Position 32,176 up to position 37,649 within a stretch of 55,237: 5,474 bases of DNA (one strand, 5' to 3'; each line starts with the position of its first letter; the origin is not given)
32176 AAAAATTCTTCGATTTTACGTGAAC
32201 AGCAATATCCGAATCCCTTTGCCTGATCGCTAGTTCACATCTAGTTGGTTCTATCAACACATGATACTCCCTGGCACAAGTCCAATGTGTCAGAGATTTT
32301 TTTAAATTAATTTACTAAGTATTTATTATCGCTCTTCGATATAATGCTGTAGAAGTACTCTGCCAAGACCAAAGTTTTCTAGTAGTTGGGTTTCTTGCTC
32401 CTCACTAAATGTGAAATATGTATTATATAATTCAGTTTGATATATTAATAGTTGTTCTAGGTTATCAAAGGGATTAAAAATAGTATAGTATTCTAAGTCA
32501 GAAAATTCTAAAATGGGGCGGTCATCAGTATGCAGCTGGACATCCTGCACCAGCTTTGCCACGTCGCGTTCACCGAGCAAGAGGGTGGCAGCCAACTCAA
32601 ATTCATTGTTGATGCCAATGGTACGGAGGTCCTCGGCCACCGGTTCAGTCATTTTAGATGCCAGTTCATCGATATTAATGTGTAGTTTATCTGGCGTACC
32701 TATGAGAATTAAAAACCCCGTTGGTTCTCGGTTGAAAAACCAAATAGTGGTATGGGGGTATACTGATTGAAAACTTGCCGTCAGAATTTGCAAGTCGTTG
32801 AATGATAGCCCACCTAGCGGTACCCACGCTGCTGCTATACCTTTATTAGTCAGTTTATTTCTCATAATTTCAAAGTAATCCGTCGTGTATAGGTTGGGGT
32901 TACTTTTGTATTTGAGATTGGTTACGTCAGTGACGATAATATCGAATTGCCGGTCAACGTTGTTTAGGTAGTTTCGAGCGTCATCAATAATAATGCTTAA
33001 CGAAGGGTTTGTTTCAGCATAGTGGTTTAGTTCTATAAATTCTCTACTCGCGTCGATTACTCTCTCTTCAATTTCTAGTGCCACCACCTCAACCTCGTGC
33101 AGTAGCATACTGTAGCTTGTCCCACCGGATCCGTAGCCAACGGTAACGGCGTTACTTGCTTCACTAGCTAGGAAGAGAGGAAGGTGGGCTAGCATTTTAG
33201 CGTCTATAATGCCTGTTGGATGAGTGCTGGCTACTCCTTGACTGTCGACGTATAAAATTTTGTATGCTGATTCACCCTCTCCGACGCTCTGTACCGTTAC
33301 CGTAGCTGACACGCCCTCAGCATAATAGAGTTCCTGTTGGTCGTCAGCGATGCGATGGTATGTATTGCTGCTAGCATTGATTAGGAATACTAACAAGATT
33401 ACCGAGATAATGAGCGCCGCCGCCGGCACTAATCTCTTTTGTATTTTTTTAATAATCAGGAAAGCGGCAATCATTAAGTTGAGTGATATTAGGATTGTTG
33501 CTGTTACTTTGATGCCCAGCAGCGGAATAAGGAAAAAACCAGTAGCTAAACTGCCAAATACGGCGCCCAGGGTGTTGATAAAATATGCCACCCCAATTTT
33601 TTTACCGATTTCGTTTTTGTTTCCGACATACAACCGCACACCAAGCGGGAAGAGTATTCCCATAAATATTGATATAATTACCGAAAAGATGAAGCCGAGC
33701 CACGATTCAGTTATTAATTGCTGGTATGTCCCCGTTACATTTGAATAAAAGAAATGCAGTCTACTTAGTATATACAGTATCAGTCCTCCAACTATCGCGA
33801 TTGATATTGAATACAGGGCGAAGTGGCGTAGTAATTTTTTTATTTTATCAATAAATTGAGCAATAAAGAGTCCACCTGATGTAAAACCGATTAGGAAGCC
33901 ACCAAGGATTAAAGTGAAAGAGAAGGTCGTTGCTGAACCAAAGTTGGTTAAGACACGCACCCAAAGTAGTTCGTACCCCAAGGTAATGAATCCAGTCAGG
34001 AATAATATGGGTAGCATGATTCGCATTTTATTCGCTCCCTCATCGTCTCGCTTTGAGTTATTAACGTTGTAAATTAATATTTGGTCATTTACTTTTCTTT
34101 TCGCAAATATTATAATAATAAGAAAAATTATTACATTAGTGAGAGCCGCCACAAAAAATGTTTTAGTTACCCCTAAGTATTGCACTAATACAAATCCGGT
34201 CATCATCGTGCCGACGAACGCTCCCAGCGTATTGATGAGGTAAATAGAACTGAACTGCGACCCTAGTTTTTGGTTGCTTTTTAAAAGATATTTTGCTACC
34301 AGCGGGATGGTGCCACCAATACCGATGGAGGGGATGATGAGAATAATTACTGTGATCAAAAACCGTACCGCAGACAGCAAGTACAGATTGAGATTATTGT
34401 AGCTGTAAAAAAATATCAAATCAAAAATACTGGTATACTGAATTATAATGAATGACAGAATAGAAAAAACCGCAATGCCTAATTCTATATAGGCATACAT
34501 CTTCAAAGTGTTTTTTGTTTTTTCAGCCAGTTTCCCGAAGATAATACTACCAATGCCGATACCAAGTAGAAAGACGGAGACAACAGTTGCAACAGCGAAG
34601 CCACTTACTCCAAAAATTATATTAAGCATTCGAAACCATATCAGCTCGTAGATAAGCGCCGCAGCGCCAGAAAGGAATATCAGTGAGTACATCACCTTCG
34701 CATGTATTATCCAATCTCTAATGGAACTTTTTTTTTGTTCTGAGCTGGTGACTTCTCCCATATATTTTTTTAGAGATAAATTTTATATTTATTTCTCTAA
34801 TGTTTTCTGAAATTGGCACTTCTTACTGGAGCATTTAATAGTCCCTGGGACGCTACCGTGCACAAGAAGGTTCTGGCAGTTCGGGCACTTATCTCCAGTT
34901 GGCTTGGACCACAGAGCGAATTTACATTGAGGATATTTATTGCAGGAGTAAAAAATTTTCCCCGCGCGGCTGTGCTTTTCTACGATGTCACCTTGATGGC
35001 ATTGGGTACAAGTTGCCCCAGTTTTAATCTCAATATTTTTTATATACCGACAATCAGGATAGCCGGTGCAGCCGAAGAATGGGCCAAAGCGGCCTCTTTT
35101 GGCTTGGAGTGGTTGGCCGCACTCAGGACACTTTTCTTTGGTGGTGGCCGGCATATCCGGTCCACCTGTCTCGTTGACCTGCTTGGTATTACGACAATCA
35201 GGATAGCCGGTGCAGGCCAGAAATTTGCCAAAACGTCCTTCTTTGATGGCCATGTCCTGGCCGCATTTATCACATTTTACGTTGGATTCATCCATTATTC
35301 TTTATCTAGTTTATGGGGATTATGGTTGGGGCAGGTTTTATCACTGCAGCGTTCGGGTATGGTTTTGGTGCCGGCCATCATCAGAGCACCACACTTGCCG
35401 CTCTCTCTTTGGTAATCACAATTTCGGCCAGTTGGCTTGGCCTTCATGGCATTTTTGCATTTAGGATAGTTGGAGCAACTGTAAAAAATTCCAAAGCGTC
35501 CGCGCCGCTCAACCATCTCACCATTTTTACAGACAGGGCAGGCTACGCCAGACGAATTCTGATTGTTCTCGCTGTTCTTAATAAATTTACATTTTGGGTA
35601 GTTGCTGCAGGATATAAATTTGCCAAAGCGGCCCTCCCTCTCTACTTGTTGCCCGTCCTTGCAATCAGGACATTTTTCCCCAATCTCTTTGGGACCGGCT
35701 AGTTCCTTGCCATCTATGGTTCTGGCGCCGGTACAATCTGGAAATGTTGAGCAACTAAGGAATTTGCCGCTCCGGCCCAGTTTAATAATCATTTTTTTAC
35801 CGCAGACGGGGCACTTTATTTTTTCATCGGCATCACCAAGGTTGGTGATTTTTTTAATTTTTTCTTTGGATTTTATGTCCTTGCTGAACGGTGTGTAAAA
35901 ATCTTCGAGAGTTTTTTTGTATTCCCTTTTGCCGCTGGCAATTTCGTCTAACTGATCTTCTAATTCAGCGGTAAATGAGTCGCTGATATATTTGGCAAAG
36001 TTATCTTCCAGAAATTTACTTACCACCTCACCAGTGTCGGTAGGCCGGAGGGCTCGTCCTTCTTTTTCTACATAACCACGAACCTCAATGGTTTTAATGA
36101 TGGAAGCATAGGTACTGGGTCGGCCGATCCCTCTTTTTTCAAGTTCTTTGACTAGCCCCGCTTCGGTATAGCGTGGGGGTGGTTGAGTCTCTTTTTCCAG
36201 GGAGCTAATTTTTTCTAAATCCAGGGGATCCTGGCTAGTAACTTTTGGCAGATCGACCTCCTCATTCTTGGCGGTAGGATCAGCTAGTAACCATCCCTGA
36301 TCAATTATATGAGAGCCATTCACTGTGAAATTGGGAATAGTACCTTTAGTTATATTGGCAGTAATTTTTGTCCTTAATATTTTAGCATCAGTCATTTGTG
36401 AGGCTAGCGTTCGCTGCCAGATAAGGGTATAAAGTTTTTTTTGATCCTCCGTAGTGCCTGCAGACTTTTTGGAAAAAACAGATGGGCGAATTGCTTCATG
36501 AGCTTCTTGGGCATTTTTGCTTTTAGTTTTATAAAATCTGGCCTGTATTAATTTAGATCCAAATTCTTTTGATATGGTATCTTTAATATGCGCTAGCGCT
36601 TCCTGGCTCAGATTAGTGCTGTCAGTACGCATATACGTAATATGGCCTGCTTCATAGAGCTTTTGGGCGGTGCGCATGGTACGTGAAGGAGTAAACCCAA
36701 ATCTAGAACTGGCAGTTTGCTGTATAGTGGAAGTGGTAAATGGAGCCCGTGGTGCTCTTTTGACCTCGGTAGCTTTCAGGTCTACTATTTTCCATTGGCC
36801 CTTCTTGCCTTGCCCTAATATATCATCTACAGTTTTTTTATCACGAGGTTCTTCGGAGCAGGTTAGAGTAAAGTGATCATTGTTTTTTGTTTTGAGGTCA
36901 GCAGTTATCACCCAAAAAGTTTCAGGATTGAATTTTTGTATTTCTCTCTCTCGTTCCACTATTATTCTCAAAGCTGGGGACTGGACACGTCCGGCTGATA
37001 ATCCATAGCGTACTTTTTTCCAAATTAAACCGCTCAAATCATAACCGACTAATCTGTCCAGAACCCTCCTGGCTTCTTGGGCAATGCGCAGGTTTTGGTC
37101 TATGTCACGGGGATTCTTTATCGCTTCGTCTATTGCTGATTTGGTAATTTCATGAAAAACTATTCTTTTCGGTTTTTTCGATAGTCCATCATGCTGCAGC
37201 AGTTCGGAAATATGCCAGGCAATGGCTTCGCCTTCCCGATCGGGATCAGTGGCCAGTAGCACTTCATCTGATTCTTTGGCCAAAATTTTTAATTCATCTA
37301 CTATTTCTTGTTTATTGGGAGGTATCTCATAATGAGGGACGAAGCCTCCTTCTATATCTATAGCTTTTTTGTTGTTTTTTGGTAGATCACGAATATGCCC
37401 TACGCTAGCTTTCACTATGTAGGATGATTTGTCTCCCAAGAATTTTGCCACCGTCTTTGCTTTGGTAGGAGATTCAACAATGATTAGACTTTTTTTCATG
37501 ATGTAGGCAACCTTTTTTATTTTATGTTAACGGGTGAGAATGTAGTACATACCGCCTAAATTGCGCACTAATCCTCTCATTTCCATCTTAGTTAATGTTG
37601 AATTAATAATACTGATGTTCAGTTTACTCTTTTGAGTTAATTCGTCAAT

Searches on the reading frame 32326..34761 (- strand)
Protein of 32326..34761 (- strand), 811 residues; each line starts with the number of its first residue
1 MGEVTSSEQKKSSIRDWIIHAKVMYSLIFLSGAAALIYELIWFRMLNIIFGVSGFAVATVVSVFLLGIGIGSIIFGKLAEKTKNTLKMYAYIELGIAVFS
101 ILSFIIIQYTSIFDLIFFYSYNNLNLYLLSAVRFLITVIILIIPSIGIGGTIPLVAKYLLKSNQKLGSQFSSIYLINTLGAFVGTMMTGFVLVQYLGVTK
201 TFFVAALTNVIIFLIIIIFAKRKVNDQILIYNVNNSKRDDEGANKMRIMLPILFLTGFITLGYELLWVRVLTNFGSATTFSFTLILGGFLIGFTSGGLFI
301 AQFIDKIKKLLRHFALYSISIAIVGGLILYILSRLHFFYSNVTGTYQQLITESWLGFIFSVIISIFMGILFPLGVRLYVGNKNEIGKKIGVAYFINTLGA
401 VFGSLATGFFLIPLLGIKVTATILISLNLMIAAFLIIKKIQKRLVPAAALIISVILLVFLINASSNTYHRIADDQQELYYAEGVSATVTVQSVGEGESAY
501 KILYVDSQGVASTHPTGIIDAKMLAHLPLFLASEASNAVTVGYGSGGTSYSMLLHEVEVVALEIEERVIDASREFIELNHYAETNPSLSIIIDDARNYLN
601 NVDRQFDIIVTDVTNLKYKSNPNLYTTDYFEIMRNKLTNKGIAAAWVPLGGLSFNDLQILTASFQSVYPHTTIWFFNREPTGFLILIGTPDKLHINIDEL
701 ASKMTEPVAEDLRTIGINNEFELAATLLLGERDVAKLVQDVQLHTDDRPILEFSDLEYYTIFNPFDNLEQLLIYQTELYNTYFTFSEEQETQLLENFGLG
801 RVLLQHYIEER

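Call 7: search_protein_families(library=pfam, proteins=[window:32326-34761:-])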
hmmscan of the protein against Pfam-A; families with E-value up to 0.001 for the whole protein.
window:32326-34761:- (811 aa): 2 families
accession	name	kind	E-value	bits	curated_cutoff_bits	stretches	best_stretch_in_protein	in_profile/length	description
PF01564.23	Spermine_synth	-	1.1e-16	61.3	22.9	1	521-643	5-128/186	Spermine/spermidine synthase domain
PF07690.21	MFS_1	-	1.9e-06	27.5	33.4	1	31-403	5-346/347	Major Facilitator Superfamily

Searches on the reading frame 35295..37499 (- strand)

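Call 7: search_protein_families(library=pfam, proteins=[window:35295-37499:-])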
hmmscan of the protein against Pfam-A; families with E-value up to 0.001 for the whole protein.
window:35295-37499:- (734 aa): 4 families
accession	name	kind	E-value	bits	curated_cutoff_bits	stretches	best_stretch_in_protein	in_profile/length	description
PF01131.25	Topoisom_bac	-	2e-122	409.6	35.1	1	133-531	2-410/411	DNA topoisomerase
PF01396.24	Zn_ribbon_Top1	-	4.5e-39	132.4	32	3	652-689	2-38/39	Topoisomerase DNA binding C4 zinc finger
PF01751.28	Toprim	-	2.7e-24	85.6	23.1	1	5-118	2-96/96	Toprim domain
PF13662.12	Toprim_4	-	0.00019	22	25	1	57-104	35-77/85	Toprim domain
